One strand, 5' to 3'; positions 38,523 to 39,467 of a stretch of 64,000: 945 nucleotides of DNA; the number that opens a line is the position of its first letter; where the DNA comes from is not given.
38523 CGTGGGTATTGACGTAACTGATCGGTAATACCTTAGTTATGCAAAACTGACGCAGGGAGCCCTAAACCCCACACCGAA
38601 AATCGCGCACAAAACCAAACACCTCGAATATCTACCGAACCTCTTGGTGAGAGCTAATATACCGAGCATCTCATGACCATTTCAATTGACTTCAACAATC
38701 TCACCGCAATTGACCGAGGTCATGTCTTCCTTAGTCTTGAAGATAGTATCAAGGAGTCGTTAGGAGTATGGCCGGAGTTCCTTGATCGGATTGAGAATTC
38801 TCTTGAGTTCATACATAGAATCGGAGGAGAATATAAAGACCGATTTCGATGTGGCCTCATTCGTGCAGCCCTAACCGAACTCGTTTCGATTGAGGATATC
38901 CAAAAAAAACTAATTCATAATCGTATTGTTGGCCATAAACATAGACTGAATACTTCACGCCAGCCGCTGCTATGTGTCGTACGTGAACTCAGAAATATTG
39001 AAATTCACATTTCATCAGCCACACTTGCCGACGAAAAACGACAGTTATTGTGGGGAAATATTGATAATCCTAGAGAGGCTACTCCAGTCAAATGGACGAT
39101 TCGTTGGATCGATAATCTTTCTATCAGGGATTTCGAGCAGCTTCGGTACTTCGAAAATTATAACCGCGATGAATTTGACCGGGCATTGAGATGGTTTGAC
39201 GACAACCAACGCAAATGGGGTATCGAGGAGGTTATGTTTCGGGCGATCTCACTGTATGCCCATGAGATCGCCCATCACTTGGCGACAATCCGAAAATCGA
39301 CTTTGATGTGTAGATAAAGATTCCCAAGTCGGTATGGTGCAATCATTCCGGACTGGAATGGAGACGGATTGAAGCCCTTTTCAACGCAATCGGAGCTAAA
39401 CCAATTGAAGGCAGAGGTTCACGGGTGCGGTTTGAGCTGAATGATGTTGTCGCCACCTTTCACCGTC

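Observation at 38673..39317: AT-rich 214-aa ORF carrying an RNxxxH HEPN-type motif, inserted directly onto the hicA toxin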

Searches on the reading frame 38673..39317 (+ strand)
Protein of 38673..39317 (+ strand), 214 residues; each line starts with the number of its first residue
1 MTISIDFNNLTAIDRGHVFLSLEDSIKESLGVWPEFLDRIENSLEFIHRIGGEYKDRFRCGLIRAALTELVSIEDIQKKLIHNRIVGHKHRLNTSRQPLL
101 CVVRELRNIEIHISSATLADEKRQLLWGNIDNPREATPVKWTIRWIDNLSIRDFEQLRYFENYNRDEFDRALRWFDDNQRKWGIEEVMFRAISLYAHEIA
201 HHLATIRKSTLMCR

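Call 5: search_protein_families(library=padloc, proteins=[window:38673-39317:+], max_evalue=1)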
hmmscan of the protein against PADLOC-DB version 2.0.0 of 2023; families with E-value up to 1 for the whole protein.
window:38673-39317:+ (214 aa): 0 families

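Call 7: search_protein_families(library=pfam, proteins=[window:38673-39314:+], max_evalue=1)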
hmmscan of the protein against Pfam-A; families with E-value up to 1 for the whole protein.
window:38673-39314:+ (214 aa): 1 family
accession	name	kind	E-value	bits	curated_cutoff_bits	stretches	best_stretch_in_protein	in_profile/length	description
PF02474.21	NodA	-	0.07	13.2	22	1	138-208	3-73/195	Nodulation protein A (NodA)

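Call 9: find_homologous_proteins(query=window:38673-39314:+, max_evalue=0.001)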
Query window:38673-39314:+ (214 aa): 14 proteins with E <= 0.001 among 206 candidates.
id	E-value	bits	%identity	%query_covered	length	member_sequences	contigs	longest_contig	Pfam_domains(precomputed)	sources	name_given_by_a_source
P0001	1.7e-140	484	100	100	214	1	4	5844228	-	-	-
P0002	2.4e-94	333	74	96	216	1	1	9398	-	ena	-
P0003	6.4e-93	328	75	96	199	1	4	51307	-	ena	-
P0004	9.9e-84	298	67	100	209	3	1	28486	-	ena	-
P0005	4.2e-68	247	55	93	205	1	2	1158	-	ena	-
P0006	4.3e-67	244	53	95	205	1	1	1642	-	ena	-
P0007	1.5e-65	239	55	96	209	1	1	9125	-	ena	-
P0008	6.7e-65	236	55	96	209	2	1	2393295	-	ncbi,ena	-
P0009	3.7e-63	231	50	94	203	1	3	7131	-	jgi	jgi:hypothetical protein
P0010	3.6e-61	224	52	96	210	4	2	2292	-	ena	-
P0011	6.6e-61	223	70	73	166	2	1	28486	-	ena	-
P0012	2.7e-59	218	50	95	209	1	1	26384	-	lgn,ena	-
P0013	3.7e-54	201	47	95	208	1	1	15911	-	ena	-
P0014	3.6e-53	198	48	92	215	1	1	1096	-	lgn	-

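Call 12: search_protein_families(library=ncbifam, proteins=[window:38673-39314:+], max_evalue=1)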
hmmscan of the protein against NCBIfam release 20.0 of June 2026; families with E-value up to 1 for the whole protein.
window:38673-39314:+ (214 aa): 2 families
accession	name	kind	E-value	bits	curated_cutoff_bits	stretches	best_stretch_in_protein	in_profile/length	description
NF001974.0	PRK00756.1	subfamily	0.0069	16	295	1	137-208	4-75/197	acyltransferase NodA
TIGR04245.1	nodulat_NodA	subfamily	0.059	12.9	175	1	139-208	2-71/193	NodA family N-acyltransferase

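Call 14: search_solved_structures(query=A1, max_evalue=10, show_alignments=3)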
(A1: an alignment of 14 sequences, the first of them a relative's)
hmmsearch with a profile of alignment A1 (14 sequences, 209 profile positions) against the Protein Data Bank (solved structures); distinct sequences matched with E-value up to 10: 2.
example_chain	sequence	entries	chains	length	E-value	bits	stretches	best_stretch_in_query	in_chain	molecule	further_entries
7nwg_a2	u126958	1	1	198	0.26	13.8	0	57-78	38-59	ribosomal protein eS25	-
1iyg_A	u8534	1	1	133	1.2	11.7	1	64-111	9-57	Hypothetical protein (2010003O14)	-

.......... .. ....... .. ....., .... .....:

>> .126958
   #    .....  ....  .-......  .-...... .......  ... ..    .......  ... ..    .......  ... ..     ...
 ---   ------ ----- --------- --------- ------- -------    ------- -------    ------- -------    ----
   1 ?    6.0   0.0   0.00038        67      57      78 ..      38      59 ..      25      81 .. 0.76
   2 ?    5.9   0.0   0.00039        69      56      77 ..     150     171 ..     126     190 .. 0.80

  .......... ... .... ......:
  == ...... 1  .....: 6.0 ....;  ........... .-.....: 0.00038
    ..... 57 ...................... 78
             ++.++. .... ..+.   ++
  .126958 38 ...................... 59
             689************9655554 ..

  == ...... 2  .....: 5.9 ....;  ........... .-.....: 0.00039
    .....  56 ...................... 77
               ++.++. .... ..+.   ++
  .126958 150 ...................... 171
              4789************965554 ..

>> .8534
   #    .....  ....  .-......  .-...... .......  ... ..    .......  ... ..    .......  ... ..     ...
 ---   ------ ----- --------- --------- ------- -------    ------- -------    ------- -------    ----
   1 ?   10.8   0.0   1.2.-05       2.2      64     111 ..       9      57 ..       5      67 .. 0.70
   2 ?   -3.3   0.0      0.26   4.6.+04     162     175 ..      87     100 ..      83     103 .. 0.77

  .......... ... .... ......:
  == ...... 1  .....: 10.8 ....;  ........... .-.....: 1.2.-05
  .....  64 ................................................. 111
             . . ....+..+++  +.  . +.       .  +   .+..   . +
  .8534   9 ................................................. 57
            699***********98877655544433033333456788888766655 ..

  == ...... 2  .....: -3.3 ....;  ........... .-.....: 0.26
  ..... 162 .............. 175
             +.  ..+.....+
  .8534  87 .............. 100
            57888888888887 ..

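Call 16: find_encoding_contigs(protein=P0008, flank=8000, max_places=3)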
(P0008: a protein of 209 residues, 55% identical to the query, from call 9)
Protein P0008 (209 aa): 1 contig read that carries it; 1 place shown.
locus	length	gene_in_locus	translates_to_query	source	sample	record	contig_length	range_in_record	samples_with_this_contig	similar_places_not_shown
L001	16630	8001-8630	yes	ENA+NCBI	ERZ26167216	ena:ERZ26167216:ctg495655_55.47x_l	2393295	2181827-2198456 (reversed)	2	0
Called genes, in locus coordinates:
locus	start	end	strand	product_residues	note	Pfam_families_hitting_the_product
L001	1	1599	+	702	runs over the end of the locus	PF03235:GmrSD_N, PF07510:GmrSD_C, PF18899:DUF5655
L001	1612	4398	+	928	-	PF00270:DEAD, PF04851:ResIII, PF18766:SWI2_SNF2, PF08463:EcoEI_R_C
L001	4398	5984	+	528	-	PF01420:Methylase_S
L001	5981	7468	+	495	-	PF12161:HsdM_N, PF02384:N6_Mtase, PF07669:Eco57I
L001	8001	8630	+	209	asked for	-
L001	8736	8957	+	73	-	-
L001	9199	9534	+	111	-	-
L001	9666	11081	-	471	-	PF13701:DDE_Tnp_1_4, PF01609:DDE_Tnp_1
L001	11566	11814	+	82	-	-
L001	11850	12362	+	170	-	PF11149:DUF2924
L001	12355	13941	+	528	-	PF00239:Resolvase, PF07508:Recombinase, PF13408:Zn_ribbon_recom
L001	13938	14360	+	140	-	-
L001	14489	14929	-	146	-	-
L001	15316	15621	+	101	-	-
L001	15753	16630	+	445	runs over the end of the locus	PF13701:DDE_Tnp_1_4, PF01609:DDE_Tnp_1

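Call 17: find_encoding_contigs(protein=P0003, flank=8000, max_places=4)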
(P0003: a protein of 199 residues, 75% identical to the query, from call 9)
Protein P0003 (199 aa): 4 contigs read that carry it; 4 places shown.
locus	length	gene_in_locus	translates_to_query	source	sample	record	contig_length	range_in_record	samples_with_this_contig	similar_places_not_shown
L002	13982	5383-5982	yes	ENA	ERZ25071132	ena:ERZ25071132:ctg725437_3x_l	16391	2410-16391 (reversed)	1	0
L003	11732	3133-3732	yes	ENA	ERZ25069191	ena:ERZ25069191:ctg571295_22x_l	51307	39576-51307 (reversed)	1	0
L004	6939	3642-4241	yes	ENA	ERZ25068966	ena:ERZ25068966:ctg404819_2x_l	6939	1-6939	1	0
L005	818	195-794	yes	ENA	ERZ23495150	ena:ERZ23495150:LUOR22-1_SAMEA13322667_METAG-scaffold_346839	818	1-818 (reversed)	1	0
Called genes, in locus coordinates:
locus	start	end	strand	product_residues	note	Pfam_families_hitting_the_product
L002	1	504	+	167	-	?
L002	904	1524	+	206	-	PF14281:PDDEXK_4 (faint)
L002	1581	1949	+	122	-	-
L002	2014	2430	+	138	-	-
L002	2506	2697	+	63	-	-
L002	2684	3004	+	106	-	-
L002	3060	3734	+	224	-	PF13701:DDE_Tnp_1_4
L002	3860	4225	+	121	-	PF13701:DDE_Tnp_1_4, PF01609:DDE_Tnp_1 (weak)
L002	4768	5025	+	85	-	-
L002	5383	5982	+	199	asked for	-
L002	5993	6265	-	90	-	-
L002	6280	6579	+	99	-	-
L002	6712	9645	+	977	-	PF00176:SNF2-rel_dom (weak), PF00270:DEAD (faint), PF04851:ResIII (faint), PF00271:Helicase_C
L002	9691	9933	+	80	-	PF04014:MazE_antitoxin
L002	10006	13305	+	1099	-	PF25120:DUF7814 (weak), PF20473:MmeI_Mtase (weak), PF07669:Eco57I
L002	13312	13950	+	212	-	-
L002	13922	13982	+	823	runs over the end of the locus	?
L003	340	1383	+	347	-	-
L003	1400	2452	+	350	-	-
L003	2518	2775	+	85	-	-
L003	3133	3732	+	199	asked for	-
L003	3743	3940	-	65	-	-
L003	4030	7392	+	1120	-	PF13091:PLDc_2 (weak), PF00176:SNF2-rel_dom (weak), PF00270:DEAD (faint), PF04851:ResIII (faint), PF00271:Helicase_C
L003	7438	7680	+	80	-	PF04014:MazE_antitoxin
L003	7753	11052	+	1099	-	PF25120:DUF7814 (weak), PF20473:MmeI_Mtase (weak), PF07669:Eco57I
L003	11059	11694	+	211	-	-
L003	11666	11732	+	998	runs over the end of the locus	-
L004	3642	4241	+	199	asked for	-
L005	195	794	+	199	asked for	-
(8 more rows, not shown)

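Call 18: find_encoding_contigs(protein=P0004, flank=8000, max_places=3)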
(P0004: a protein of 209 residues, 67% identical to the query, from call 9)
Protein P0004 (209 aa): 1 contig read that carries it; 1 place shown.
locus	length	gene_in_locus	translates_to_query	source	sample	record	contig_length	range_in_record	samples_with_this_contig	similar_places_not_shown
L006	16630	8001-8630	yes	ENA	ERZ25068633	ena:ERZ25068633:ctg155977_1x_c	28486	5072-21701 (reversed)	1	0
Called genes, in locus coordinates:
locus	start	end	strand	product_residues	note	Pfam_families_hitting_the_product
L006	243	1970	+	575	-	PF03235:GmrSD_N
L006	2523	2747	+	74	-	-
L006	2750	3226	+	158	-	PF01850:PIN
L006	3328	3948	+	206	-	PF26887:Phage_T4_End_IV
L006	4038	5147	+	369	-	PF00144:Beta-lactamase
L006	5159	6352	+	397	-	PF01408:GFO_IDH_MocA, PF02894:GFO_IDH_MocA_C (faint), PF22725:GFO_IDH_MocA_C3 (weak), PF21252:Glyco_hydro_109_C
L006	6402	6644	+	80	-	PF04014:MazE_antitoxin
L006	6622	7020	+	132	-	PF01850:PIN (weak)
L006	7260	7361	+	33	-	-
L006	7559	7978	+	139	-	PF01844:HNH, PF14279:HNH_5 (weak)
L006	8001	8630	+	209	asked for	-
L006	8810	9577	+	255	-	-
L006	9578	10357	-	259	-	PF01695:IstB_IS21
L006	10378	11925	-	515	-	PF00665:rve, PF22483:Mu-transpos_C_2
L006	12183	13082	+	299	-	-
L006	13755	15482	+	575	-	PF03235:GmrSD_N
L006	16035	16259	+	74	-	-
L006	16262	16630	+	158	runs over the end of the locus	PF01850:PIN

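Call 20: find_encoding_contigs(protein=P0002, flank=8000, max_places=2)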
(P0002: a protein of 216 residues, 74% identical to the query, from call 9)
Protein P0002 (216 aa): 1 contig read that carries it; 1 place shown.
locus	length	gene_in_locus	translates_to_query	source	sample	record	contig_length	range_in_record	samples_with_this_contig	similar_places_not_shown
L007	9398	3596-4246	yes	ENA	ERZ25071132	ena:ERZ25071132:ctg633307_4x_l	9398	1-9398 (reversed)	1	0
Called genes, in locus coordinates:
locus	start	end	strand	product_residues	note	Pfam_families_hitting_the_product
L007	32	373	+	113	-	PF05534:HicB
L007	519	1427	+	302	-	-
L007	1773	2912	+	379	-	-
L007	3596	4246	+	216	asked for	-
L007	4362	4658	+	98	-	PF05534:HicB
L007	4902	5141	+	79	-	-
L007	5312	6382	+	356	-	PF03786:UxuA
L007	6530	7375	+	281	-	PF05721:PhyH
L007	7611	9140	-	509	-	PF13701:DDE_Tnp_1_4, PF01609:DDE_Tnp_1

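Call 21: find_encoding_contigs(protein=P0012, flank=8000, max_places=2)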
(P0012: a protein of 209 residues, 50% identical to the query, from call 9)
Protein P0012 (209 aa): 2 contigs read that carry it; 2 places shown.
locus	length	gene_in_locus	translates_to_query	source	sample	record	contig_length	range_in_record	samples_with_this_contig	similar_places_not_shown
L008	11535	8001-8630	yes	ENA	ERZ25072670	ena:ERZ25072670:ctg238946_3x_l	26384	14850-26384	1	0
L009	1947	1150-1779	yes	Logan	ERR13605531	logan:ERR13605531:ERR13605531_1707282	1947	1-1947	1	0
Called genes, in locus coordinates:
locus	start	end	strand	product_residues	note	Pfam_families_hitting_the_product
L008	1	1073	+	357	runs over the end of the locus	PF13384:HTH_23, PF13518:HTH_28 (weak), PF13551:HTH_29, PF13565:HTH_32, PF13358:DDE_3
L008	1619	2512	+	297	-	PF13565:HTH_32, PF13358:DDE_3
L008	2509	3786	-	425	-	PF01966:HD, PF04851:ResIII, PF00270:DEAD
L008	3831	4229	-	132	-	PF13975:gag-asp_proteas (weak)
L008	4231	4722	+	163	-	-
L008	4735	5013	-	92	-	-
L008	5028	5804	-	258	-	PF00857:Isochorismatase (faint)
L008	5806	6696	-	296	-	PF05721:PhyH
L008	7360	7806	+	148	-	-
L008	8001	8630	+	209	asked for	-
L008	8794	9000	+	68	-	-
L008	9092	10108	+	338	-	PF13546:DDE_5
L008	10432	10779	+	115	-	-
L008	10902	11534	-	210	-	?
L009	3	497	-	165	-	?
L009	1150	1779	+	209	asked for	-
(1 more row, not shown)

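Call 22: find_encoding_contigs(protein=P0013, flank=8000, max_places=2)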
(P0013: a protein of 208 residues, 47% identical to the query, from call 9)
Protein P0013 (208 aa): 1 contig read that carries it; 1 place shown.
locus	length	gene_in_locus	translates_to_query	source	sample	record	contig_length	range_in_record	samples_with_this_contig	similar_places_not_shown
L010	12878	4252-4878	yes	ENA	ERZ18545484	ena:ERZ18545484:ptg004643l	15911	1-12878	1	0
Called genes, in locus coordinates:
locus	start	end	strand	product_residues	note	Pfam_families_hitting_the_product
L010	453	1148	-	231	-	PF11300:DUF3102 (weak)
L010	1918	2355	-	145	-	PF04002:RadC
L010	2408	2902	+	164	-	PF02201:SWIB, PF00226:DnaJ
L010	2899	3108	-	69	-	-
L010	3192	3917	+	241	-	PF07510:GmrSD_C (weak), PF05901:Excalibur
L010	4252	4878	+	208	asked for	-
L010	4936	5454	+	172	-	PF02201:SWIB, PF00226:DnaJ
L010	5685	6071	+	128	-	-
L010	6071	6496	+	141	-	-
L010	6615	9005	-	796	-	PF01590:GAF, PF13185:GAF_2, PF00512:HisKA, PF02518:HATPase_c, PF00072:Response_reg, PF00486:Trans_reg_C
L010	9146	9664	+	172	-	-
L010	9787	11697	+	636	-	-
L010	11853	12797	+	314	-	PF26549:Tricorn_N (faint), PF26550:Tricorn_2nd (faint), PF07676:PD40 (faint)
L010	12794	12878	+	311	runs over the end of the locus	PF00930:DPPIV_N (faint), PF07676:PD40 (faint), PF26549:Tricorn_N (weak), PF26550:Tricorn_2nd (weak)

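Call 24: predict_structure(alignment_id=A1)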
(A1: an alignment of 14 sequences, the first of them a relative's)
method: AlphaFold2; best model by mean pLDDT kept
length: 214 residues; sequences in the alignment: 14
mean_pLDDT: 83.7   pTM: 0.84
mean pLDDT of the five models: 83.7, 83.5, 83.4, 82.3, 80.4
residues with pLDDT >= 90: 93; 70-90: 88; 50-70: 29; < 50: 4
segments of 3 or more residues with pLDDT < 50: none
pLDDT, mean of each block of 10 residues (from residue 1): 87 74 89 92 92 77 93 88 65 93 87 65 72 72 86 89 95 94 92 94 75 51
secondary structure, 60 per line:
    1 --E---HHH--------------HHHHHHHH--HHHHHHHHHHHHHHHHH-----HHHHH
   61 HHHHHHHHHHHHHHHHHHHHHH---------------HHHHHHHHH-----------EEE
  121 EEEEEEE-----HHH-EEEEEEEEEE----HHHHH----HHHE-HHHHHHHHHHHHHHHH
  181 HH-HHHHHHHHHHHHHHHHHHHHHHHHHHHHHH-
elements in order: H24-31 H34-50 H56-82 H98-106 E118-127 E137-146 H151-155 H165-182 H184-213

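Call 28: fold_search(model_id=the predicted structure, library=pdb)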
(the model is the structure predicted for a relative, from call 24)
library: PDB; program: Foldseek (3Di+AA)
matches with E <= 10: 216; with E <= 0.001: 0
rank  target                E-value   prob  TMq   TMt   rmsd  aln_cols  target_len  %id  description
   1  6w1w_A                1.7e-01  0.14  0.20  0.13  21.1       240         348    7  Crystal Structure of Motility Associated Killing Factor B from Vibrio cholerae (released 2020-03-25)
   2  9jr0_A                2.1e-01  0.18  0.24  0.11  17.2       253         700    9  GABA-DGABAB-Gi-complex (released 2025-10-22)
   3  7xge_A                3.0e-01  0.16  0.20  0.24  15.5       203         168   13  Crystal structure of MCL-1 in complex with computationally designed inhibitor protein (released 2022-07-20)
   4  9asb_R                3.2e-01  0.21  0.31  0.12  15.3       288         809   11  Structure of human calcium-sensing receptor in complex with chimeric Gq (miniGisq) protein in nanodiscs (released 2024-04-17)
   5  9c1p_A                3.9e-01  0.13  0.27  0.12  15.5       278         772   12  Structure of Calcium-Sensing Receptor in complex with positive allosteric modulator '6218 (released 2024-10-02)
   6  9mb9_R                4.1e-01  0.16  0.26  0.10  14.3       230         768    8  Cryo-EM structure of Gi-bound GPCR (released 2025-10-01)
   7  8wpu_A                5.7e-01  0.23  0.35  0.13  14.7       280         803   12  Human calcium-sensing receptor(CaSR) bound to cinacalcet in complex with Gq protein (released 2023-11-22)
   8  8hbd_R                6.0e-01  0.05  0.19  0.15  13.9       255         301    9  Cryo-EM structure of IRL1620-bound ETBR-Gi complex (released 2023-03-22)
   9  9avl_R                6.3e-01  0.18  0.32  0.12  15.4       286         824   12  Structure of human calcium-sensing receptor in complex with Gi3 protein in nanodiscs (released 2024-04-17)
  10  6eg7_B                7.0e-01  0.18  0.22  0.18  12.6       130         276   15  BbvCI B2 dimer with I3C clusters (released 2018-11-14)
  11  6eg7_A                7.3e-01  0.18  0.22  0.18  12.3       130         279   15  BbvCI B2 dimer with I3C clusters (released 2018-11-14)
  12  7m3j_B                7.3e-01  0.13  0.28  0.10  18.4       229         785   14  Asymmetric Activation of the Calcium Sensing Receptor Homodimer (released 2021-06-30)
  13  8x0c_A                7.7e-01  0.14  0.29  0.12  12.9       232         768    9  Human FL Metabotropic glutamate receptor 5, mGlu5-5M with quisqualate and VU0424465, conformer 1 (released 2024-11-06)
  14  8t7h_A                7.7e-01  0.10  0.24  0.11  12.7       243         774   10  Quis-bound intermediate mGlu5 (released 2023-10-11)
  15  7m3e_A                7.7e-01  0.09  0.23  0.09  18.3       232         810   11  Asymmetric Activation of the Calcium Sensing Receptor Homodimer (released 2021-06-30)
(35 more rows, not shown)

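Call 31: find_related_loci(query=A1, collection=genome_contigs, flank=10000)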
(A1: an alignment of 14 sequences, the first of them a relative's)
Query A1 (214 aa) in genome_contigs; peptide patterns used: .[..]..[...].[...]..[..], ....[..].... (x = any residue, [..] = any of these).
18 stretches matched a pattern; 3 encode a relative of the query (tblastn E <= 1e-3); 3 distinct loci.
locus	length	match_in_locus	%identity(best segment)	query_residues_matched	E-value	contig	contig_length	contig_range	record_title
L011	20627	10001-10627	69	1-214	1e-92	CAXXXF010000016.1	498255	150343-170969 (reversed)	MAG: Candidatus Latescibacterota bacterium isolate cdc6522c-bbe9-4fa3-a52d-301d393956c9 genome assembly, contig: contig_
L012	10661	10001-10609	32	6-199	1e-30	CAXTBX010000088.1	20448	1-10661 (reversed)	MAG TPA_asm: uncultured Chthoniobacterales bacterium isolate private_GTX0163_metawrap_bin.1 genome assembly, contig: pri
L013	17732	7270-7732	45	48-200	3e-13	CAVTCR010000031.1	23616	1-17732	MAG: uncultured delta proteobacterium isolate MFD00962.bin.2.146 genome assembly, contig: contig_156242, whole genome sh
